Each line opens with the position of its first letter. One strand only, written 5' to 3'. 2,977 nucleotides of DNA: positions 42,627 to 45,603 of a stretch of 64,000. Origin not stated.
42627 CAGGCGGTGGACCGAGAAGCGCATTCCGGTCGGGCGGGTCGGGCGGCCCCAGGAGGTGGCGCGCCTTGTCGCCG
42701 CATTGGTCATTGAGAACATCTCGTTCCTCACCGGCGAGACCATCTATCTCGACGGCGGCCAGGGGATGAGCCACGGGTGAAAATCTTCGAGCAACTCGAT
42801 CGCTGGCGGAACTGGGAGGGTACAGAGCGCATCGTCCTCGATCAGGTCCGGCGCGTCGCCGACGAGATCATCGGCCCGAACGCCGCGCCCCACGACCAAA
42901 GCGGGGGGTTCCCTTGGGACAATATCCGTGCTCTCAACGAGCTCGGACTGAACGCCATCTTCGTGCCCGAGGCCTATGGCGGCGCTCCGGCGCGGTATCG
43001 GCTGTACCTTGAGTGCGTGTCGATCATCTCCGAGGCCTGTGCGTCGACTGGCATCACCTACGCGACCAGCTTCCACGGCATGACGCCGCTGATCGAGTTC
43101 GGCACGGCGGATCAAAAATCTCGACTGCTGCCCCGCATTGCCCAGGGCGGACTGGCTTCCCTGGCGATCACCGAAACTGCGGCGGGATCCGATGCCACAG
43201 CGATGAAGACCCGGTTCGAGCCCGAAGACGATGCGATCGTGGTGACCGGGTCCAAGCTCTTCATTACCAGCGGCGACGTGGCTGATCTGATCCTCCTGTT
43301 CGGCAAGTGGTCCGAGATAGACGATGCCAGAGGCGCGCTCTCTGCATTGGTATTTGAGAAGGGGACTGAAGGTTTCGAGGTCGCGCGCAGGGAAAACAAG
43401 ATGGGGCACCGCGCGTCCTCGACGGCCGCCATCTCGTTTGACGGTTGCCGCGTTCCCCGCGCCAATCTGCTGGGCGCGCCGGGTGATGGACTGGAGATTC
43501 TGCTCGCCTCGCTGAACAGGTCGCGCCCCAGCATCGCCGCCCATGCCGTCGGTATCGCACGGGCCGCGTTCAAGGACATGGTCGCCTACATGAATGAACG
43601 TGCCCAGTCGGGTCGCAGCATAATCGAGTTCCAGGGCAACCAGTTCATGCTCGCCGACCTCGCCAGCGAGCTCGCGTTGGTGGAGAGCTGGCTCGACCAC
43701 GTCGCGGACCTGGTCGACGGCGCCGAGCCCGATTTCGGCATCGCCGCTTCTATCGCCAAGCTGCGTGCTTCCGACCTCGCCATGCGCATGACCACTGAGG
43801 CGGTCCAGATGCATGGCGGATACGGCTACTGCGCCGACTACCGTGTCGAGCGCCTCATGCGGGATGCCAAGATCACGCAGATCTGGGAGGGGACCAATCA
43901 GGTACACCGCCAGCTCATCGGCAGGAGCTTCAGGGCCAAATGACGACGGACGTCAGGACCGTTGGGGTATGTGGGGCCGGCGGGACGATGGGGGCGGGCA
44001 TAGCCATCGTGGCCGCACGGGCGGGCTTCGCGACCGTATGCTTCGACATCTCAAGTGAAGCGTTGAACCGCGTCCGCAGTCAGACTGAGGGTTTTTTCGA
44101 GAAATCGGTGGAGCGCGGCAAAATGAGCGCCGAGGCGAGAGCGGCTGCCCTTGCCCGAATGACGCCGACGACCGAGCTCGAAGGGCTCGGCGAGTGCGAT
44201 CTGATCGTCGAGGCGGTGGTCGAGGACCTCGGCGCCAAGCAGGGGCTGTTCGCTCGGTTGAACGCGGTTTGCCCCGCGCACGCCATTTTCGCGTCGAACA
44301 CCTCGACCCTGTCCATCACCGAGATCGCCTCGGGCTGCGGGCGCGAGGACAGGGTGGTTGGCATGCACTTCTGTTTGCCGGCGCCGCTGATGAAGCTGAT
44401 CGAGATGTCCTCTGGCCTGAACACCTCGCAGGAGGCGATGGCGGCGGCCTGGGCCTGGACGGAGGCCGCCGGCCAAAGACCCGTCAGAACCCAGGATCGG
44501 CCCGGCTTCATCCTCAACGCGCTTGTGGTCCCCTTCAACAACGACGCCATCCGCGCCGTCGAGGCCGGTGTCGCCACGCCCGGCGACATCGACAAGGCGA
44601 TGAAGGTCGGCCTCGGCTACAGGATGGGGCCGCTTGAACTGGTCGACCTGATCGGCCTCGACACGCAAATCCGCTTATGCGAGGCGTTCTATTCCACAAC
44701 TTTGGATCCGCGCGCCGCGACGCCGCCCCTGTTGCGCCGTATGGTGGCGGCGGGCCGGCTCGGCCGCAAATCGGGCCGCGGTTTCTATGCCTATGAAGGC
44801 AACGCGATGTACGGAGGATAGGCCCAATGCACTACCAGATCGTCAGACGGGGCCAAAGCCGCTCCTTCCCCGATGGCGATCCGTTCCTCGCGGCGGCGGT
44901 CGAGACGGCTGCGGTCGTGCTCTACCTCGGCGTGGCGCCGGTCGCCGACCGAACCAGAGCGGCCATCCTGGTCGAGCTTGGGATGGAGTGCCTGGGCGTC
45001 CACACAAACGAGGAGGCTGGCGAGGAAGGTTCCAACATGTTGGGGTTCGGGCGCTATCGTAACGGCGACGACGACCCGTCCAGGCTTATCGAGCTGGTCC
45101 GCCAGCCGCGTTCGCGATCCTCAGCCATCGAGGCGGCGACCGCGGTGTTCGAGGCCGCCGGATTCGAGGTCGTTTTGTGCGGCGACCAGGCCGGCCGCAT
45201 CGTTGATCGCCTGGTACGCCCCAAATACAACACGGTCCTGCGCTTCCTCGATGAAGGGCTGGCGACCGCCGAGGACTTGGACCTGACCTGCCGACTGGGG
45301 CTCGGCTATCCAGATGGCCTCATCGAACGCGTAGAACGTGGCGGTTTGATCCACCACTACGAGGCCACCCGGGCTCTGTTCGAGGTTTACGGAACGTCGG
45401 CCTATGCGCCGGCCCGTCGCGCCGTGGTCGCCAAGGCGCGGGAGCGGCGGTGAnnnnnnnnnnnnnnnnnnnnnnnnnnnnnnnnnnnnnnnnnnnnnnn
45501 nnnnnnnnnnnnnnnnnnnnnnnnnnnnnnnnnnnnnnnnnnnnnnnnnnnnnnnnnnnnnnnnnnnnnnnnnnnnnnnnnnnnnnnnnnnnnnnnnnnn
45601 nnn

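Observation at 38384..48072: Intact ten-gene CoA-dependent operon resembling alicyclic-acid ring cleavage but with non-canonical parts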

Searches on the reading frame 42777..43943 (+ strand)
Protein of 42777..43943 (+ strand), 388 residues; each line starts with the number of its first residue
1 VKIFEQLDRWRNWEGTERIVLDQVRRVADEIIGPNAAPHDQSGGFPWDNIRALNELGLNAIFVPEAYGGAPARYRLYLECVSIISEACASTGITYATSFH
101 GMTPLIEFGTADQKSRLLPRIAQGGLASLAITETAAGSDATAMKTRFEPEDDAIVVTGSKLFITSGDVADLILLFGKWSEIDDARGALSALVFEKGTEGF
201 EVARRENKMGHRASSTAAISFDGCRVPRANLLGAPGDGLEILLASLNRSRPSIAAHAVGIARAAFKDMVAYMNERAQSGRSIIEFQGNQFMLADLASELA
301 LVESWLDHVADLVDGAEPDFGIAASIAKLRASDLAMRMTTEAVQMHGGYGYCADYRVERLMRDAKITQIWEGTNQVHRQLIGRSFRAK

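Call 4: search_protein_families(library=pfam, proteins=[window:42777-43943:+], max_evalue=0.001)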
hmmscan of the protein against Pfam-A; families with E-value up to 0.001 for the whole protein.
window:42777-43943:+ (388 aa): 5 families
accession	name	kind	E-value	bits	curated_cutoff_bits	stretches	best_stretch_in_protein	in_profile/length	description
PF00441.29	Acyl-CoA_dh_1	-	5e-43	147.3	22.4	1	236-384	1-148/150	Acyl-CoA dehydrogenase, C-terminal domain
PF02771.21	Acyl-CoA_dh_N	-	3.1e-22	79.5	22.9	1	17-124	4-112/113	Acyl-CoA dehydrogenase, N-terminal domain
PF08028.16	Acyl-CoA_dh_2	-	1.2e-19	71.4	22.7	1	253-374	3-133/134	Acyl-CoA dehydrogenase, C-terminal domain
PF02770.24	Acyl-CoA_dh_M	-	7.4e-18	65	33.3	1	129-224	2-97/97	Acyl-CoA dehydrogenase, middle domain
PF22924.1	ACOX_C_alpha1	-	7.6e-05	23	27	1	318-383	101-166/169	Acyl-CoA oxidase, C-alpha1 domain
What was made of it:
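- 42777..43943 (+): g5, an acyl-CoA dehydrogenase. All three ACAD domains present (call 4).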

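Call 5: search_protein_families(library=ncbifam, proteins=[window:42777-43943:+], max_evalue=0.001)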
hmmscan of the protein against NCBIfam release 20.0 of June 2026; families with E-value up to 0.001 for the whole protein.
window:42777-43943:+ (388 aa): 24 families
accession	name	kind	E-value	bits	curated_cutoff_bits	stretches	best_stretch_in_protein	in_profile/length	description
NF042972.1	AcrlCoAredClosAcrC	equivalog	1.5e-94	316.8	640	1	18-384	10-375/378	acryloyl-CoA reductase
NF043006.1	CyhCrbnylCoADH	equivalog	9.8e-83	278.2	650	1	17-387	8-377/380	cyclohexane-1-carbonyl-CoA dehydrogenase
NF042439.1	SulpropCoADesulf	equivalog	2.2e-71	240.6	600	1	23-383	3-368/379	3-sulfinopropanoyl-CoA desulfinase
NF058590.1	AcCoDHFadEBacil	equivalog_domain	6.2e-62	209.9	600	1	49-383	58-408/586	acyl-CoA dehydrogenase FadE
NF045552.1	GlutCoADH_Des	equivalog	5.3e-61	206.9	470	1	19-381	11-375/387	glutaryl-CoA dehydrogenase Acd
NF045652.1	ProlPCPDhRedW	equivalog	6.7e-57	193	650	1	50-386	37-374/376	L-prolyl-[peptidyl-carrier protein] dehydrogenase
NF008997.0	PRK12341.1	equivalog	1.9e-49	168.7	537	1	36-384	29-375/382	acyl-CoA dehydrogenase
NF053553.1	prodigi_MBC_PigA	equivalog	2.6e-48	165.1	500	1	20-384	12-378/381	prodigiosin MBC biosynthesis dehydrogenase PigA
NF002885.1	PRK03354.1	equivalog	1e-40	140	540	1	40-379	33-367/378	crotonobetainyl-CoA dehydrogenase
TIGR03207.1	cyc_hxne_CoA_dh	equivalog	4.7e-36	124.3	575.35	1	20-384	8-370/372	cyclohexanecarboxyl-CoA dehydrogenase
NF049984.1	Rv1679_FadE16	equivalog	3.9e-31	108.6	600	1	33-384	13-364/371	Rv1679 family acyl-CoA dehydrogenase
TIGR04022.1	sulfur_SfnB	equivalog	3e-28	98.8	430.9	1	20-366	10-361/391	SfnB family sulfur acquisition oxidoreductase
NF052270.1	Staph_DH_FadE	equivalog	6.2e-28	97.6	600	1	91-385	110-393/400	acyl-CoA dehydrogenase FadE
NF037942.1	ac_ACP_DH_MbtN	equivalog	6.2e-23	81.2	700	1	87-384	68-364/376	mycobactin biosynthesis acyl-ACP dehydrogenase MbtN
NF007000.1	PRK09463.1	subfamily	3.1e-21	75.4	600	1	51-381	80-430/726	acyl-CoA dehydrogenase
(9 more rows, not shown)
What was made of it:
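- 42777..43943 (+): All are below their cut-offs (call 5).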

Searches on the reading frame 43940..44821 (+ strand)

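Call 4: search_protein_families(library=pfam, proteins=[window:43940-44821:+], max_evalue=0.001)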
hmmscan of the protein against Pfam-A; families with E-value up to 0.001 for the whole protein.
window:43940-44821:+ (293 aa): 2 families
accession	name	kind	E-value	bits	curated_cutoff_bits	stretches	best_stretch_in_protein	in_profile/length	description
PF02737.24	3HCDH_N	-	1.3e-55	188.6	22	1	7-186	1-179/180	3-hydroxyacyl-CoA dehydrogenase, NAD binding domain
PF00725.27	3HCDH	-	3e-32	111.4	22.1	1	189-285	1-97/97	3-hydroxyacyl-CoA dehydrogenase, C-terminal domain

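Call 5: search_protein_families(library=ncbifam, proteins=[window:43940-44821:+], max_evalue=0.001)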
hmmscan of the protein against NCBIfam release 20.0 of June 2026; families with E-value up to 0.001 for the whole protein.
window:43940-44821:+ (293 aa): 21 families
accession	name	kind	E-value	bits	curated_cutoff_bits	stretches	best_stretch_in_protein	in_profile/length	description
NF006124.0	PRK08268.1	subfamily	4.8e-95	319.4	508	1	2-289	4-291/507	3-hydroxyacyl-CoA dehydrogenase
NF004474.0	PRK05808.1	subfamily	8e-90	301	408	1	4-286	2-283/283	3-hydroxybutyryl-CoA dehydrogenase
NF005875.0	PRK07819.1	subfamily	6.9e-88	294.8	319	1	2-285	2-286/287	3-hydroxybutyryl-CoA dehydrogenase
TIGR02279.1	PaaC-3OHAcCoADH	equivalog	2.4e-82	277.4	669.4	1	3-288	3-288/503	3-hydroxyacyl-CoA dehydrogenase PaaH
NF006722.0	PRK09260.1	equivalog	4.2e-77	259.2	429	1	8-288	5-284/289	3-hydroxyacyl-CoA dehydrogenase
NF005715.0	PRK07530.1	equivalog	1.8e-75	254.1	420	1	4-288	3-286/292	3-hydroxybutyryl-CoA dehydrogenase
NF004699.0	PRK06035.1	equivalog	1e-67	228.3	500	1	4-278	2-278/294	3-hydroxyacyl-CoA dehydrogenase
NF008363.0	PRK11154.1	equivalog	9.1e-61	205.9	869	1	3-287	307-588/708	fatty acid oxidation complex subunit alpha FadJ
NF008727.0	PRK11730.1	equivalog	5.9e-59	200.1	870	1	3-287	311-594/717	fatty acid oxidation complex subunit alpha FadB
NF006143.0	PRK08293.1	equivalog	3e-56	190.9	312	1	4-287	3-289/291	3-hydroxyacyl-CoA dehydrogenase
TIGR02440.1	FadJ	equivalog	3.6e-55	187.5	968.45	1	3-287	302-583/699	fatty acid oxidation complex subunit alpha FadJ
TIGR02441.1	fa_ox_alpha_mit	equivalog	4.5e-53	180.4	964.65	1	3-288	333-616/737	fatty acid oxidation complex subunit alpha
TIGR02437.1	FadB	equivalog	2.3e-49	168.4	933.55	1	4-287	312-594/714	fatty acid oxidation complex subunit alpha FadB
NF006125.0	PRK08269.1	equivalog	4.2e-48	164.1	427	1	3-288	3-299/334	3-hydroxybutyryl-CoA dehydrogenase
NF042925.1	FHMPC_DH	equivalog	3e-44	151.6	500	1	8-288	3-283/304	5-formyl-3-hydroxy-2-methylpyridine 4-carboxylate 5-dehydrogenase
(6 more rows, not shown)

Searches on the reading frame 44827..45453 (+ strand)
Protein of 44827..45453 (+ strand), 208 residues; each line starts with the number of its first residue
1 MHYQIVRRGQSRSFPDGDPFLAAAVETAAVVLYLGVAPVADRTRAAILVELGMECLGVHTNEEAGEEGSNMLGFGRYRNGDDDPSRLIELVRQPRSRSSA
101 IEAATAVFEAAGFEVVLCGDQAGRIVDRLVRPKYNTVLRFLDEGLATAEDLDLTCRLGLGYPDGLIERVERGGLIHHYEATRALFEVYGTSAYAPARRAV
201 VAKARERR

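Call 4: search_protein_families(library=pfam, proteins=[window:44827-45453:+], max_evalue=0.001)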
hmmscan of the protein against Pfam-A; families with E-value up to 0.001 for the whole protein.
window:44827-45453:+ (208 aa): 1 family
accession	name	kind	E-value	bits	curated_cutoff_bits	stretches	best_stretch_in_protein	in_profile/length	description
PF00725.27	3HCDH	-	2.7e-10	41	22.1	1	125-196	3-74/97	3-hydroxyacyl-CoA dehydrogenase, C-terminal domain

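Call 5: search_protein_families(library=ncbifam, proteins=[window:44827-45453:+], max_evalue=0.001)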
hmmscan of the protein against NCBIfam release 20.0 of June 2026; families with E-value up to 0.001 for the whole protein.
window:44827-45453:+ (208 aa): 10 families
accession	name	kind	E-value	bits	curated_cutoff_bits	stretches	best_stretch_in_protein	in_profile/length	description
NF006124.0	PRK08268.1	subfamily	1.5e-13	50.6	508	1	84-197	377-490/507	3-hydroxyacyl-CoA dehydrogenase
NF006125.0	PRK08269.1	equivalog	2.3e-11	43.3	427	1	87-198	162-275/334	3-hydroxybutyryl-CoA dehydrogenase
NF005875.0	PRK07819.1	subfamily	3.4e-11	43.1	319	1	86-196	152-263/287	3-hydroxybutyryl-CoA dehydrogenase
TIGR02279.1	PaaC-3OHAcCoADH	equivalog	1.3e-09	37.4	669.4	1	85-196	377-488/503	3-hydroxyacyl-CoA dehydrogenase PaaH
NF006722.0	PRK09260.1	equivalog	4.3e-08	32.7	429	1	86-190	149-253/289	3-hydroxyacyl-CoA dehydrogenase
NF004474.0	PRK05808.1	subfamily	6e-07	29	408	1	86-196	149-259/283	3-hydroxybutyryl-CoA dehydrogenase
NF005715.0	PRK07530.1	equivalog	2.3e-05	23.9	420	1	86-196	150-260/292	3-hydroxybutyryl-CoA dehydrogenase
NF005471.0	PRK07066.1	equivalog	3.1e-05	23.1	414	1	87-160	151-225/321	L-carnitine dehydrogenase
NF004699.0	PRK06035.1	equivalog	4.1e-05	22.9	500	1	86-195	152-261/294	3-hydroxyacyl-CoA dehydrogenase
NF004783.0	PRK06129.1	equivalog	0.00052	19.5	347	1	87-161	150-225/315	3-hydroxyacyl-CoA dehydrogenase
